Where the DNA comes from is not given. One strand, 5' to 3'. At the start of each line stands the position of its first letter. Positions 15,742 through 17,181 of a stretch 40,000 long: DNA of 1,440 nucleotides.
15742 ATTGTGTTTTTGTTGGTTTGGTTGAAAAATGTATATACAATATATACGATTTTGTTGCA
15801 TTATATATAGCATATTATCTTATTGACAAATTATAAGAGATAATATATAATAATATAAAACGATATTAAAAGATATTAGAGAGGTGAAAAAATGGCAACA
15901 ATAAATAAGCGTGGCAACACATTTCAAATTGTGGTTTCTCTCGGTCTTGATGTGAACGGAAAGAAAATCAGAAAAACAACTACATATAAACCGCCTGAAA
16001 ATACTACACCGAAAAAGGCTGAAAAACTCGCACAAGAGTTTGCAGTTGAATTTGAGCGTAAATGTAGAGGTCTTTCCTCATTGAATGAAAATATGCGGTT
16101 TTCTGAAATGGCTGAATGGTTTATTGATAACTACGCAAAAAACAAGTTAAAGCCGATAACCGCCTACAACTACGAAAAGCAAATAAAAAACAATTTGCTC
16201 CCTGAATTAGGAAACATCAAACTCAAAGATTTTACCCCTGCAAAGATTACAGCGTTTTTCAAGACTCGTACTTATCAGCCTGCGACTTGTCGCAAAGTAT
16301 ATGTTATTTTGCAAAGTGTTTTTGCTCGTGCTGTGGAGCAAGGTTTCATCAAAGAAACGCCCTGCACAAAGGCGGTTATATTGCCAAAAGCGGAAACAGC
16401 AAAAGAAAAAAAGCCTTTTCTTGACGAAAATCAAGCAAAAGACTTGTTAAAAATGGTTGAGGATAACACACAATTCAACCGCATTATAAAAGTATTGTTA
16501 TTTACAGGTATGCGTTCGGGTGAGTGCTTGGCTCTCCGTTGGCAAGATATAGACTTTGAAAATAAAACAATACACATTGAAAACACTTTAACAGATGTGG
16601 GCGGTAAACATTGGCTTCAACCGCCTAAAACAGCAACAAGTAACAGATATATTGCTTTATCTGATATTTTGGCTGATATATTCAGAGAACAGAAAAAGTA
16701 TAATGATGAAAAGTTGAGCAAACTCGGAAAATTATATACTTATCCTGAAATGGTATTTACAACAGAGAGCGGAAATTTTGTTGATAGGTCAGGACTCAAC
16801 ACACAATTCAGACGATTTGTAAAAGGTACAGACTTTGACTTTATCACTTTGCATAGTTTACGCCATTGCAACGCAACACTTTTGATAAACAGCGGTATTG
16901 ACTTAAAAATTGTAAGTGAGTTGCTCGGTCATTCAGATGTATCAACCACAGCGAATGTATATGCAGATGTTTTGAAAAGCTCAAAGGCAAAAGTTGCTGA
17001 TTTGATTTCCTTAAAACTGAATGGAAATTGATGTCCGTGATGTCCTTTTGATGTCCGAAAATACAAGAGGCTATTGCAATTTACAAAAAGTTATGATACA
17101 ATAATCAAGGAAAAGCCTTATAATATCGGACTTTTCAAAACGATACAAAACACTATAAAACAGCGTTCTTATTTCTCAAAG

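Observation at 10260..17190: ~6.9-kb integrase/primase island inserted in the 3' end of rpsI: helper-dependent satellite (PICI-like) or mobilizable-island candidate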

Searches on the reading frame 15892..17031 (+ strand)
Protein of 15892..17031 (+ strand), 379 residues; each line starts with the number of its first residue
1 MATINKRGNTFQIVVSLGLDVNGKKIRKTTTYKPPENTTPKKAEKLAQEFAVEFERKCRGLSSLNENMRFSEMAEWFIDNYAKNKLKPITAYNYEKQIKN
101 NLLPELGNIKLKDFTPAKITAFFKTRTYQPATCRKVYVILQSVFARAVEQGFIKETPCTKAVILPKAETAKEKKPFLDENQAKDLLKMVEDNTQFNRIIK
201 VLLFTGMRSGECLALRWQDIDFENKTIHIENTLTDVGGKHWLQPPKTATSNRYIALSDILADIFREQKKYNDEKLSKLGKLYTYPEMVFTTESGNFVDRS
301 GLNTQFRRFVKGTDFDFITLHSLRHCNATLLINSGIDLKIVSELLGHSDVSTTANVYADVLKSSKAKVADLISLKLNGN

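Call 5: search_protein_families(library=pfam, proteins=[window:15892-17031:+], max_evalue=0.01)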
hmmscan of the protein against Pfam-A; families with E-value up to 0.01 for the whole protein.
window:15892-17031:+ (379 aa): 5 families
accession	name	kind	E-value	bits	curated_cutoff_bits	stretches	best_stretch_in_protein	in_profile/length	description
PF00589.27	Phage_integrase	-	1.1e-29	103.9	27.1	1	176-362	2-170/172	Phage integrase family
PF14659.12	Phage_int_SAM_3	-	6.2e-12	46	22.6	1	70-122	2-53/58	Phage integrase, N-terminal SAM-like domain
PF22022.2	Phage_int_M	-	4.2e-07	30.5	27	1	70-159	1-91/96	Phage integrase central domain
PF08863.15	YolD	-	0.0015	19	27.5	1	167-232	14-78/94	YolD-like protein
PF13102.12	Phage_int_SAM_5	-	0.0032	18.3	22.3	1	70-159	2-96/98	Phage integrase SAM-like domain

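Call 6: search_protein_families(library=phrogs, proteins=[window:15892-17031:+], max_evalue=0.01)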
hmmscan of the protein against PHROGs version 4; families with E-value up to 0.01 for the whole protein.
window:15892-17031:+ (379 aa): 11 families
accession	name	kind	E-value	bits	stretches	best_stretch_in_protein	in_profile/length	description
phrog_1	-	integration and excision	1.1e-77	263.7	1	5-377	118-452/611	integrase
phrog_216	-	integration and excision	1.5e-36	127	1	131-374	13-238/301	integrase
phrog_7685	-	integration and excision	6.1e-14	53.1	1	250-372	127-235/240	integrase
phrog_26960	-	unknown function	2.6e-09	38.4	1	1-126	8-126/146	-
phrog_34557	-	integration and excision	3.7e-08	34.3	1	201-360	6-166/183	integrase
phrog_23783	-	integration and excision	8e-08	33.4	1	63-158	55-149/162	integrase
phrog_7244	-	integration and excision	2.7e-07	31.1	1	79-232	80-233/263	integrase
phrog_22184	-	unknown function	6.2e-05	23.6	1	191-230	195-244/254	-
phrog_23271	-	unknown function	8.5e-05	23.4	1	318-355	9-46/67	-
phrog_3352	-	unknown function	0.00017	22.6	1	167-232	30-94/111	-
phrog_5830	-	integration and excision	0.00031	21.1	1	111-267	42-189/318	integrase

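Call 13: find_encoding_contigs(protein=window:15892-17028:+, flank=10000, max_places=10)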
Protein window:15892-17028:+ (379 aa): 22 contigs read that carry it; 10 places shown.
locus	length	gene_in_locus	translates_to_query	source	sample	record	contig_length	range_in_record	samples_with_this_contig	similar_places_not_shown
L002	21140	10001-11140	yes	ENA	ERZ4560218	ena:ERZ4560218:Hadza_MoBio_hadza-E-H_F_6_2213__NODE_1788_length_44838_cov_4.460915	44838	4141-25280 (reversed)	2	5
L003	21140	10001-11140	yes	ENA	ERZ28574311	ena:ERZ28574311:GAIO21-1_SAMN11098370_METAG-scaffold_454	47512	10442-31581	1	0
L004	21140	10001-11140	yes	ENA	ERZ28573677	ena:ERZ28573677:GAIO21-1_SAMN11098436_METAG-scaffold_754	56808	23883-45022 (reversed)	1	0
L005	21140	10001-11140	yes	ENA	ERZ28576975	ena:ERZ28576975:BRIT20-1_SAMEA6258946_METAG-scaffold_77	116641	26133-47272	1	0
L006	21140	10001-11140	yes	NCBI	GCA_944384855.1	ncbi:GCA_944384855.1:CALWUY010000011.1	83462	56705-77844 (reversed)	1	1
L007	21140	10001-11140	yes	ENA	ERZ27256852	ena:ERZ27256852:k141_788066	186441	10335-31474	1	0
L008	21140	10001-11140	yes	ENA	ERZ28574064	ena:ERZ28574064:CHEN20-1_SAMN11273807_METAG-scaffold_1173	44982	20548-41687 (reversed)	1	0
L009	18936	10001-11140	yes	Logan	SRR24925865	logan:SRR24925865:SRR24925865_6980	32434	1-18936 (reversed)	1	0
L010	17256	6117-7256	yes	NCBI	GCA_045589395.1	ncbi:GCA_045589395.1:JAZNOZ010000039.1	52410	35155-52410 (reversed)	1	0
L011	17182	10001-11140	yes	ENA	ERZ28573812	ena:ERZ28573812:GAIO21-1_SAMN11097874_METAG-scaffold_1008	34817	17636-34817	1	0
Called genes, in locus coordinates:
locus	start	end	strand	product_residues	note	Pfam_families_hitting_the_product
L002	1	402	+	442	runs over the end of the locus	PF00696:AA_kinase, PF13840:ACT_7 (weak), PF01842:ACT (weak), PF22468:ACT_9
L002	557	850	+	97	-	PF01250:Ribosomal_S6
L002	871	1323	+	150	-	PF00436:SSB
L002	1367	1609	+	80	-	PF01084:Ribosomal_S18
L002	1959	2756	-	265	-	PF01171:ATP_bind_3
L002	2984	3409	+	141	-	PF00572:Ribosomal_L13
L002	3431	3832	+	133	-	PF00380:Ribosomal_S9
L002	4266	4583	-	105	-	-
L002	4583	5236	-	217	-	-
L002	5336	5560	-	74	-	-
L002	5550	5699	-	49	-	-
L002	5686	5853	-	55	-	-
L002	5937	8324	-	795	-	PF08706:D5_N, PF19263:DUF5906 (weak)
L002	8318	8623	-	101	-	-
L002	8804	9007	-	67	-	-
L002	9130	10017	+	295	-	PF19553:DUF6076 (weak)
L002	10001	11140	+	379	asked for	PF14659:Phage_int_SAM_3, PF22022:Phage_int_M (weak), PF00589:Phage_integrase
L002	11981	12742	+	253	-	PF07833:Cu_amine_oxidN1, PF08305:NPCBM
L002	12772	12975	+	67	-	-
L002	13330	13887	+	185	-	PF01554:MatE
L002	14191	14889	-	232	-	PF25199:nSTAND_NTPase5 (faint), PF00005:ABC_tran, PF13304:AAA_21 (faint)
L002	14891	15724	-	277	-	PF00005:ABC_tran, PF13304:AAA_21 (faint), PF12399:BCA_ABC_TP_C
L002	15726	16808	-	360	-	PF02653:BPD_transp_2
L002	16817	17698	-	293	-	PF02653:BPD_transp_2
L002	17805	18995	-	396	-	PF13433:Peripla_BP_5 (faint), PF13458:Peripla_BP_6, PF01094:ANF_receptor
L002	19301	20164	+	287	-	PF00849:PseudoU_synth_2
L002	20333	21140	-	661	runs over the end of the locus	PF20047:DUF6449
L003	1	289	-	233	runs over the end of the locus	-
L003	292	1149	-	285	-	PF00763:THF_DHG_CYH, PF02882:THF_DHG_CYH_C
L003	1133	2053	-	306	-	PF01790:LGT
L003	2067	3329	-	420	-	PF00675:Peptidase_M16, PF05193:Peptidase_M16_C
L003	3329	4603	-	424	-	PF05193:Peptidase_M16_C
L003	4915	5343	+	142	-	PF00572:Ribosomal_L13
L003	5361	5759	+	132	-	PF00380:Ribosomal_S9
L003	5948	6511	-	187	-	-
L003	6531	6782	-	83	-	-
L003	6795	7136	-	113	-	-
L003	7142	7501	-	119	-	-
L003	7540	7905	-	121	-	-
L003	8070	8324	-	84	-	PF19808:DUF6291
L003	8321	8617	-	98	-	PF08279:HTH_11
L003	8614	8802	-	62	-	-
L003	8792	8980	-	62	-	-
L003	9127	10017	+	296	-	PF19553:DUF6076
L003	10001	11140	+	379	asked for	PF14659:Phage_int_SAM_3, PF22022:Phage_int_M (weak), PF00589:Phage_integrase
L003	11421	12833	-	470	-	PF00224:PK, PF02887:PK_C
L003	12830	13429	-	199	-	PF01966:HD (weak)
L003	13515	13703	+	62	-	-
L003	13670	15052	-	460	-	PF01266:DAO (weak), PF03486:HI0933_like (faint), PF07992:Pyr_redox_2, PF13450:NAD_binding_8 (weak), PF13454:NAD_binding_9 (faint), PF21688:FAD-depend_C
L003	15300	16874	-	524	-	PF14238:DUF4340 (faint)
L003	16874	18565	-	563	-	PF23357:DUF7088 (faint), PF09822:ABC_transp_aux (weak)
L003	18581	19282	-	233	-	PF01061:ABC2_membrane, PF12730:ABC2_membrane_4 (weak), PF12698:ABC2_membrane_3 (weak)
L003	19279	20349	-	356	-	PF00005:ABC_tran, PF13304:AAA_21 (weak)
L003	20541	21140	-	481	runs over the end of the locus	-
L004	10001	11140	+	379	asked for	PF14659:Phage_int_SAM_3, PF22022:Phage_int_M (weak), PF00589:Phage_integrase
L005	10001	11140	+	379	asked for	PF14659:Phage_int_SAM_3, PF22022:Phage_int_M (weak), PF00589:Phage_integrase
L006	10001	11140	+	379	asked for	PF14659:Phage_int_SAM_3, PF22022:Phage_int_M (weak), PF00589:Phage_integrase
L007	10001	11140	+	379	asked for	PF14659:Phage_int_SAM_3, PF22022:Phage_int_M (weak), PF00589:Phage_integrase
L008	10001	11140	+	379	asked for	PF14659:Phage_int_SAM_3, PF22022:Phage_int_M (weak), PF00589:Phage_integrase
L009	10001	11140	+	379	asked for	PF14659:Phage_int_SAM_3, PF22022:Phage_int_M (weak), PF00589:Phage_integrase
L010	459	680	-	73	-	-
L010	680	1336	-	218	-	-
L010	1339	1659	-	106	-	-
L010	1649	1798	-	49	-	-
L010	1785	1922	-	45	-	-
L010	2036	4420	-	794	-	PF08706:D5_N, PF19263:DUF5906 (weak)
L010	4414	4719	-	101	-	-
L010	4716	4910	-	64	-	-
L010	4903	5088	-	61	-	-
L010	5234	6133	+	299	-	-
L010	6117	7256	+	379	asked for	PF14659:Phage_int_SAM_3, PF22022:Phage_int_M (weak), PF00589:Phage_integrase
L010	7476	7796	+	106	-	PF00376:MerR, PF13411:MerR_1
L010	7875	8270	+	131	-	PF07739:TipAS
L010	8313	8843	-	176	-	PF00881:Nitroreductase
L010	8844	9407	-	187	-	-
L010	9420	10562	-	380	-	PF00149:Metallophos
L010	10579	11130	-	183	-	PF00583:Acetyltransf_1, PF13508:Acetyltransf_7, PF13673:Acetyltransf_10, PF08445:FR47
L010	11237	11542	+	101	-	-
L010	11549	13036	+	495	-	PF04734:Ceramidase_alk (weak)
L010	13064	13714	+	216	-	PF00834:Ribul_P_3_epim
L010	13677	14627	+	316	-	PF00294:PfkB, PF08543:Phos_pyr_kin (weak)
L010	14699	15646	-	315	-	PF00126:HTH_1, PF03466:LysR_substrate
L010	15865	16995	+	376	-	PF16868:NMT1_3, PF12974:Phosphonate-bd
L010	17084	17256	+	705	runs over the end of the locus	PF06808:DctM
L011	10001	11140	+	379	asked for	PF14659:Phage_int_SAM_3, PF22022:Phage_int_M (weak), PF00589:Phage_integrase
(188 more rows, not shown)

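Call 22: find_related_loci(query=window:15892-17028:+, collection=viral_contigs, flank=10000)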
Query window:15892-17028:+ (379 aa) in viral_contigs; peptide patterns used: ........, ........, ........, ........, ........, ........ (x = any residue, [..] = any of these).
52 stretches matched a pattern; 12 encode a relative of the query (tblastn E <= 1e-3); 12 distinct loci.
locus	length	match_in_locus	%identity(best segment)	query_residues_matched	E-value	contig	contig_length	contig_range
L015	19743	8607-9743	96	1-379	0e+0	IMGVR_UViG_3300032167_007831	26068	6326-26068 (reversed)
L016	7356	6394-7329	30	65-370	6e-32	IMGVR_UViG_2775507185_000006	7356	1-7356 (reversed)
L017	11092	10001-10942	26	91-371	5e-31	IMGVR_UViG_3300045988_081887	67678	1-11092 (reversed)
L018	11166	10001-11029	27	15-372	3e-29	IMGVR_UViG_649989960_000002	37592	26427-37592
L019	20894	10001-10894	29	73-370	5e-29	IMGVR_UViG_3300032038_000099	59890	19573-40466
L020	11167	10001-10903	26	52-366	5e-24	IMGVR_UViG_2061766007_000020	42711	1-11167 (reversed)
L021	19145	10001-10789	27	87-362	7e-20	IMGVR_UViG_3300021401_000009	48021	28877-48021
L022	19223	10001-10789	27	87-362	7e-20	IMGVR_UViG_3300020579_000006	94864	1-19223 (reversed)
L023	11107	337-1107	25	70-347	6e-18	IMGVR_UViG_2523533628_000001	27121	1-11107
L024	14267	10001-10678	31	129-372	9e-18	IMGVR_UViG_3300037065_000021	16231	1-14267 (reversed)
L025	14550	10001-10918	22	49-367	5e-13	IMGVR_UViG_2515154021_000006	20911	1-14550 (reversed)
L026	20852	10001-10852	23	121-375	9e-9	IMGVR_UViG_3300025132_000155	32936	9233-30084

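Call 23: search_protein_families(library=pfam, proteins=[L002:9130-10017:+, L003:5948-6511:-, L003:6795-7136:-, L003:7142-7501:-, L003:7540-7905:-, L003:8070-8324:-, L003:8321-8617:-, L002:8318-8623:-], max_evalue=0.05)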
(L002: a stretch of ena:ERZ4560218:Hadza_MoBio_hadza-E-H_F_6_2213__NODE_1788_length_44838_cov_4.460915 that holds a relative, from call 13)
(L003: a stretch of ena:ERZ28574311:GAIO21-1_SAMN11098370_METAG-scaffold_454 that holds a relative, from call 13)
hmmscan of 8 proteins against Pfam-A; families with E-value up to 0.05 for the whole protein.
L002:9130-10017:+ (295 aa): 3 families
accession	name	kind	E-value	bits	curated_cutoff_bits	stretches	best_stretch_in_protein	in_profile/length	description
PF19553.4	DUF6076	-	9.9e-09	35.6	23.5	1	143-241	11-106/168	Family of unknown function (DUF6076)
PF15372.11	DUF4600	-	0.031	15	27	0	202-276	35-111/128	Domain of unknown function (DUF4600)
PF05295.16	Luciferase_N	-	0.043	14.3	25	0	259-291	19-50/82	Luciferase/LBP N-terminal domain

L003:5948-6511:- (187 aa): 2 families
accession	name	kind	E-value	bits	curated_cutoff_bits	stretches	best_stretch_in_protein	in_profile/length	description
PF06456.18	Arfaptin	-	0.01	15.9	32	1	5-90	141-209/229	Arfaptin-like domain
PF21672.2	COMM_HN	-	0.033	15.1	23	0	82-178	5-96/103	COMMD2-7/10, HN domain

L003:6795-7136:- (113 aa): 0 families

L003:7142-7501:- (119 aa): 2 families
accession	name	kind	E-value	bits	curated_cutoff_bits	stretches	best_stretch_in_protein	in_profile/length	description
PF00126.33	HTH_1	-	0.00056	20.2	26.6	1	6-37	4-35/60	Bacterial regulatory helix-turn-helix protein, lysR family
PF18024.7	HTH_50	-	0.011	15.9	27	1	7-36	15-44/50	Helix-turn-helix domain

L003:7540-7905:- (121 aa): 0 families

L003:8070-8324:- (84 aa): 1 family
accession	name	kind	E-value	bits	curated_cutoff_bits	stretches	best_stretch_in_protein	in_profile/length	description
PF19808.4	DUF6291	-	1.3e-21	77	27.2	1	4-78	1-74/79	Family of unknown function (DUF6291)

L003:8321-8617:- (98 aa): 9 families
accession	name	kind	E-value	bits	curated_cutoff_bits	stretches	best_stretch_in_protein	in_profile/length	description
PF08279.18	HTH_11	-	2.4e-08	34.2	25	1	3-52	2-50/55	HTH domain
PF02082.26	Rrf2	-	0.00078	20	30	1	6-67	12-71/132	Iron-dependent Transcriptional regulator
PF08280.17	HTH_Mga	-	0.0013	19.1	23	1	4-42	8-44/59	M protein trans-acting positive regulator (MGA) HTH domain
PF21476.4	PF0610-like_N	-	0.0075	16.9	33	1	5-44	5-41/50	PF0610-like, N-terminal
PF25212.1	HVO_A0114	-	0.012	15.8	27.6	1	2-49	23-68/84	HVO_A0114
PF01865.21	PhoU_div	-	0.012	15.4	24.4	1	33-83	44-95/214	Protein of unknown function DUF47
PF13730.12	HTH_36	-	0.018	15.3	25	1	4-45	12-53/55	Helix-turn-helix domain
PF10543.14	ORF6N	-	0.035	14.8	27.8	0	15-40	9-34/86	ORF6N domain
PF02186.21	TFIIE_beta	-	0.038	14.7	28.1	0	5-48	7-50/66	TFIIE beta subunit core domain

L002:8318-8623:- (101 aa): 0 families

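Call 26: search_protein_families(library=phrogs, proteins=[L015:1-1224:+, L015:1788-2864:+, L015:2879-3499:+, L015:10089-10739:-, L015:11760-12131:+, L015:12514-13716:+, L015:13683-15059:+, L015:15979-16854:+, L015:6413-7525:-, L015:8030-8623:+], max_evalue=0.001)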
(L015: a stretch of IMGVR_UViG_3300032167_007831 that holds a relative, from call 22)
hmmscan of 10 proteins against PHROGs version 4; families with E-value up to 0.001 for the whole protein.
L015:1-1224:+ (407 aa): 0 families

L015:1788-2864:+ (358 aa): 3 families
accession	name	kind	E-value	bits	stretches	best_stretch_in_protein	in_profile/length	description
phrog_2598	-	unknown function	4.1e-34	119.2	1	9-300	26-298/352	-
phrog_1583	-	unknown function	2.7e-26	93.2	1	9-161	15-169/417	-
phrog_26759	-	unknown function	1.2e-12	47.9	1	13-176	7-183/593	-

L015:2879-3499:+ (206 aa): 0 families

L015:10089-10739:- (216 aa): 1 family
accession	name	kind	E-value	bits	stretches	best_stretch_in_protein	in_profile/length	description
phrog_38585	-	unknown function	9.9e-73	245.3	1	10-215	2-208/209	-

L015:11760-12131:+ (123 aa): 1 family
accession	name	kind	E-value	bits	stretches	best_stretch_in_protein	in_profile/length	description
phrog_36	-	transcription regulation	3.1e-10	41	1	1-120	55-183/220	transcriptional regulator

L015:12514-13716:+ (400 aa): 6 families
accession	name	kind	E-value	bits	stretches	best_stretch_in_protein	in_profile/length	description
phrog_2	-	head and packaging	6.5e-54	184.9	1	7-392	266-590/807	terminase large subunit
phrog_10250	-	head and packaging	2.8e-41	142.7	1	197-393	2-214/228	terminase large subunit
phrog_5653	-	head and packaging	5.8e-23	82.6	1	211-393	1-179/199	terminase large subunit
phrog_6672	-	head and packaging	3.6e-18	66.5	1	271-393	5-128/145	terminase large subunit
phrog_3717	-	head and packaging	1.8e-14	54.9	1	23-252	23-261/277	terminase large subunit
phrog_979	-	head and packaging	4.5e-14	53.1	1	3-200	150-356/642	terminase large subunit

L015:13683-15059:+ (458 aa): 1 family
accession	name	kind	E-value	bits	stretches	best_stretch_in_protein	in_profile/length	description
phrog_533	-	head and packaging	2.3e-111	373.8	1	21-456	4-474/495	portal protein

L015:15979-16854:+ (291 aa): 2 families
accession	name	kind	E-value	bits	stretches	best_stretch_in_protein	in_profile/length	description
phrog_422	-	head and packaging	5.5e-76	256.8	1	2-289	2-293/297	major head protein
phrog_267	-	head and packaging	1.1e-06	29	1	123-179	153-225/410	major head protein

L015:6413-7525:- (370 aa): 10 families
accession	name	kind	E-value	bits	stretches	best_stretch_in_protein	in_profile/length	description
phrog_906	-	DNA, RNA and nucleotide metabolism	8.5e-18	65.5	1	62-248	515-696/872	DNA polymerase/primase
phrog_3123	-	unknown function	1.2e-17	64.8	1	37-249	304-537/583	-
phrog_1284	-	unknown function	1.6e-14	55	1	62-223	23-189/306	-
phrog_2850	-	unknown function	8.1e-11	42.5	1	60-220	144-309/465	-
phrog_2597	-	DNA, RNA and nucleotide metabolism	4.9e-10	39.6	1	56-249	350-545/747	DNA primase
phrog_13004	-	unknown function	6.3e-09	36.1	1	42-236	100-308/363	-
phrog_6357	-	unknown function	2.2e-06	28.2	1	61-249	20-188/321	-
phrog_3228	-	DNA, RNA and nucleotide metabolism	8.8e-05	22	1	51-126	348-430/766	replicative helicase-primase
phrog_6012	-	DNA, RNA and nucleotide metabolism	0.0001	22.7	1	77-222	152-297/447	DNA helicase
phrog_239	-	DNA, RNA and nucleotide metabolism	0.00034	20.7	0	147-246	449-551/801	DNA primase/helicase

L015:8030-8623:+ (197 aa): 24 families
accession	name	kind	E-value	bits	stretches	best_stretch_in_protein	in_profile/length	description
phrog_8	-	transcription regulation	5.8e-18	66.4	1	13-145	76-186/346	transcriptional regulator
phrog_4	-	transcription regulation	8.5e-13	49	1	18-148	141-205/400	transcriptional repressor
phrog_2439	-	transcription regulation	9.7e-13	48.7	1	11-174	5-147/367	transcriptional regulator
phrog_2967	-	transcription regulation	8.3e-12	46.1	1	9-97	6-94/225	transcriptional regulator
phrog_3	-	transcription regulation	4.9e-10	40.7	1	8-115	83-179/430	transcriptional repressor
phrog_3037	-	transcription regulation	3.3e-09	37.8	1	19-133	21-122/189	transcriptional repressor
phrog_2328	-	transcription regulation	2.8e-08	34.6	1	18-80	20-82/128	transcriptional repressor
phrog_34939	-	unknown function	8.2e-07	29.9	1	18-102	14-97/280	-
phrog_18104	-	transcription regulation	8.8e-07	29.7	1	17-66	3-53/57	transcriptional regulator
phrog_8213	-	unknown function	9.7e-07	29.6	1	17-117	5-105/142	-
phrog_7241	-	transcription regulation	1.7e-06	29.1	1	27-73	75-121/122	transcriptional regulator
phrog_1373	-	transcription regulation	9.2e-06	26.7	1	17-82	67-132/166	transcriptional regulator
phrog_638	-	transcription regulation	9.7e-06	26.5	1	18-64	8-55/145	transcriptional regulator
phrog_1994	-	DNA, RNA and nucleotide metabolism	2e-05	25.6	1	18-78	4-64/170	DNA binding protein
phrog_1124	-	transcription regulation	2.5e-05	24.9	1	16-67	7-61/177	transcriptional regulator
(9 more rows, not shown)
